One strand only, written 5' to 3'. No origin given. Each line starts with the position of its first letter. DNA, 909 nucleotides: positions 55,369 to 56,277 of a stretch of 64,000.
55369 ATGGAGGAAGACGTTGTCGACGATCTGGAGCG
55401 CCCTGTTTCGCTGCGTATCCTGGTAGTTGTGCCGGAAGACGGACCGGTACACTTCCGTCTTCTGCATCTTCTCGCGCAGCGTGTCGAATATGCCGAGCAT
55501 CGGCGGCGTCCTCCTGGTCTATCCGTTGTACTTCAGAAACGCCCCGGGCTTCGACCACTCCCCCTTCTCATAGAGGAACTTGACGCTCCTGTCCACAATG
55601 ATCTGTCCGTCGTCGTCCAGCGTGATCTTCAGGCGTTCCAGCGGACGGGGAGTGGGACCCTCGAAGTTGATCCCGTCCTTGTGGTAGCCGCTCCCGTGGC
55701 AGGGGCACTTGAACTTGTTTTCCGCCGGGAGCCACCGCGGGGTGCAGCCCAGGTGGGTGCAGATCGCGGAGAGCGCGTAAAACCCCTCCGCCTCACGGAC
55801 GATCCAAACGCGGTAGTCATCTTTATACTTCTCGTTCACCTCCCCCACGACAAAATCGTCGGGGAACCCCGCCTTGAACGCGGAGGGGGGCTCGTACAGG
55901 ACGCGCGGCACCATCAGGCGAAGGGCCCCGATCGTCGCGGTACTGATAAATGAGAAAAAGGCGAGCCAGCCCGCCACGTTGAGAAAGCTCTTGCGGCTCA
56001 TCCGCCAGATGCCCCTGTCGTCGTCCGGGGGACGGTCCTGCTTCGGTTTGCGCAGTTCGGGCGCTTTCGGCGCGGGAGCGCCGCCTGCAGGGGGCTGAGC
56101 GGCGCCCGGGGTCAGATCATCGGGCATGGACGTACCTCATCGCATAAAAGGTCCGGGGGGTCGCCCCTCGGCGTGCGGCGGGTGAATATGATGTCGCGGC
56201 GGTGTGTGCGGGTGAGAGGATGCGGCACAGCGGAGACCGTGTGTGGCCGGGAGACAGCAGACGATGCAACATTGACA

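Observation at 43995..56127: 14-gene respiratory super-operon: Rieske/cyt b -> octahaem c -> cupredoxin -> aa3 oxidase -> haem A synthesis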

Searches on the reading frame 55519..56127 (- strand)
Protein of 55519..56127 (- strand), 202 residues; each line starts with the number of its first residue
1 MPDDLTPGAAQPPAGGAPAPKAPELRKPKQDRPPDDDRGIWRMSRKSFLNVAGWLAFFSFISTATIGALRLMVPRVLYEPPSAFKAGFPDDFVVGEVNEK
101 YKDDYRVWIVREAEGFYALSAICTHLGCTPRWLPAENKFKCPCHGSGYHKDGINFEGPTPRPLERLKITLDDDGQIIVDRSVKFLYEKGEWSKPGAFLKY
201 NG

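Call 5: search_protein_families(library=pfam, proteins=[window:55519-56127:-], max_evalue=0.01)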
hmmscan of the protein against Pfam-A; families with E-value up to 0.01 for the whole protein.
window:55519-56127:- (202 aa): 1 family
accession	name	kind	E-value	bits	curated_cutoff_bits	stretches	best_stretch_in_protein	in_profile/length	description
PF00355.32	Rieske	-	3.5e-09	36.9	20.3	1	91-164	10-85/88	Rieske [2Fe-2S] domain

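Call 56: search_protein_families(library=ncbifam, proteins=[window:55519-56127:-], max_evalue=0.01)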
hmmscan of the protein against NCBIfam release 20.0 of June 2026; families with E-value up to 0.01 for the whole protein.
window:55519-56127:- (202 aa): 7 families
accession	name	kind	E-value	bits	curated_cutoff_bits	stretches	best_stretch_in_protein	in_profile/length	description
NF045928.1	Cytb6fFeSPetC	equivalog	4.9e-20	71.6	250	1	117-178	102-163/179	cytochrome b6-f complex iron-sulfur subunit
NF010001.0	PRK13474.1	subfamily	2.7e-19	69.2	154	1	116-177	100-161/178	cytochrome b6-f complex iron-sulfur subunit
TIGR01416.1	Rieske_proteo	equivalog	3e-16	59.9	97.4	1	109-178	102-175/176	ubiquinol-cytochrome c reductase iron-sulfur subunit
NF050121.1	bc1_QcrA_actin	exception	3.5e-11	43.2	275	1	113-178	237-305/319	cytochrome bc1 complex Rieske iron-sulfur subunit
TIGR02694.1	arsenite_ox_S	equivalog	4.9e-06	26.5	95.65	1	116-179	51-116/129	arsenate reductase (azurin) small subunit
NF041174.1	SDX_Thmprot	equivalog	1.2e-05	25.4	170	1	97-149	17-70/109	sulredoxin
TIGR03171.1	soxL2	equivalog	0.00014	21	582.1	0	114-132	176-194/321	Rieske iron-sulfur protein SoxL2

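Call 74: search_solved_structures(query=window:55519-56127:-, max_evalue=0.00001)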
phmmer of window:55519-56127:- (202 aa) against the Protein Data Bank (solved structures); distinct sequences matched with E-value up to 0.00001: 55.
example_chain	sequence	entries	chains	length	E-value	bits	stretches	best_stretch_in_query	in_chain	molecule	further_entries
9rk3_A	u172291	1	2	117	3.7e-49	170.5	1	84-199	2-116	Similar to Rieske 2Fe-2S iron sulfur protein (Cytochrome b6-F complex)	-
9rk4_A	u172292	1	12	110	1.4e-28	103.2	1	84-185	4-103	Similar to the Rieske Protein II of bc1 complex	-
1vf5_D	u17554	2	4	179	9.4e-18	67.8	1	105-178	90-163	RIESKE IRON-SULFUR PROTEIN | Cytochrome b6-f complex iron-sulfur subunit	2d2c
2e74_D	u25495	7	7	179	9.4e-18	67.8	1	105-178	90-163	Cytochrome b6-f complex iron-sulfur subunit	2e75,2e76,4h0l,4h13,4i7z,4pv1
8hn2_A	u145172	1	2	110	2.9e-17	66.2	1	101-179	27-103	Cytochrome b6-f complex iron-sulfur subunit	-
2zt9_D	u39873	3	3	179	3.4e-16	62.7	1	105-174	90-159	Cytochrome b6-f complex iron-sulfur subunit 1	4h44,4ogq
1q90_C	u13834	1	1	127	6.3e-16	61.8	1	115-172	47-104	Cytochrome B6-F complex iron-sulfur subunit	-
7zxy_D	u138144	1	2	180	7.5e-16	61.6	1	115-179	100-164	Cytochrome b6-f complex iron-sulfur subunit 2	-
7r0w_D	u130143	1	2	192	8.9e-16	61.3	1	115-179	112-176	Rieske domain, PetC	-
3azc_A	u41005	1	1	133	1.1e-15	61.1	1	115-179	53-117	Cytochrome b6-f complex iron-sulfur subunit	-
1rfs_A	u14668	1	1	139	2.7e-13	53.2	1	115-178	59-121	RIESKE PROTEIN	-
6rqf_L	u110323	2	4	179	4.4e-13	52.5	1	115-178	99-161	Cytochrome b6-f complex iron-sulfur subunit, chloroplastic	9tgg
7qrm_D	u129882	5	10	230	7.4e-13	51.8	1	115-178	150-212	Cytochrome b6-f complex iron-sulfur subunit, chloroplastic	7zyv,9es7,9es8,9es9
1nyk_A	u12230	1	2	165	7.4e-12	48.5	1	112-196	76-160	Rieske iron-sulfur protein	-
3fou_A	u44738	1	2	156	1.8e-11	47.3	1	112-176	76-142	Quinol-cytochrome c reductase, Rieske iron-sulfur subunit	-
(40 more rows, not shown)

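Call 76: search_solved_structures(query=window:55519-56127:-, max_evalue=1e-20, show_alignments=2)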
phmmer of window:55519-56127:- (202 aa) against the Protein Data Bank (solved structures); distinct sequences matched with E-value up to 1e-20: 2.
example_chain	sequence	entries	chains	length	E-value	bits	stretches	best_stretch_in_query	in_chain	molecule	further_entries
9rk3_A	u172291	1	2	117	3.7e-49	170.5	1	84-199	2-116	Similar to Rieske 2Fe-2S iron sulfur protein (Cytochrome b6-F complex)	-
9rk4_A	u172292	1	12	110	1.4e-28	103.2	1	84-185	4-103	Similar to the Rieske Protein II of bc1 complex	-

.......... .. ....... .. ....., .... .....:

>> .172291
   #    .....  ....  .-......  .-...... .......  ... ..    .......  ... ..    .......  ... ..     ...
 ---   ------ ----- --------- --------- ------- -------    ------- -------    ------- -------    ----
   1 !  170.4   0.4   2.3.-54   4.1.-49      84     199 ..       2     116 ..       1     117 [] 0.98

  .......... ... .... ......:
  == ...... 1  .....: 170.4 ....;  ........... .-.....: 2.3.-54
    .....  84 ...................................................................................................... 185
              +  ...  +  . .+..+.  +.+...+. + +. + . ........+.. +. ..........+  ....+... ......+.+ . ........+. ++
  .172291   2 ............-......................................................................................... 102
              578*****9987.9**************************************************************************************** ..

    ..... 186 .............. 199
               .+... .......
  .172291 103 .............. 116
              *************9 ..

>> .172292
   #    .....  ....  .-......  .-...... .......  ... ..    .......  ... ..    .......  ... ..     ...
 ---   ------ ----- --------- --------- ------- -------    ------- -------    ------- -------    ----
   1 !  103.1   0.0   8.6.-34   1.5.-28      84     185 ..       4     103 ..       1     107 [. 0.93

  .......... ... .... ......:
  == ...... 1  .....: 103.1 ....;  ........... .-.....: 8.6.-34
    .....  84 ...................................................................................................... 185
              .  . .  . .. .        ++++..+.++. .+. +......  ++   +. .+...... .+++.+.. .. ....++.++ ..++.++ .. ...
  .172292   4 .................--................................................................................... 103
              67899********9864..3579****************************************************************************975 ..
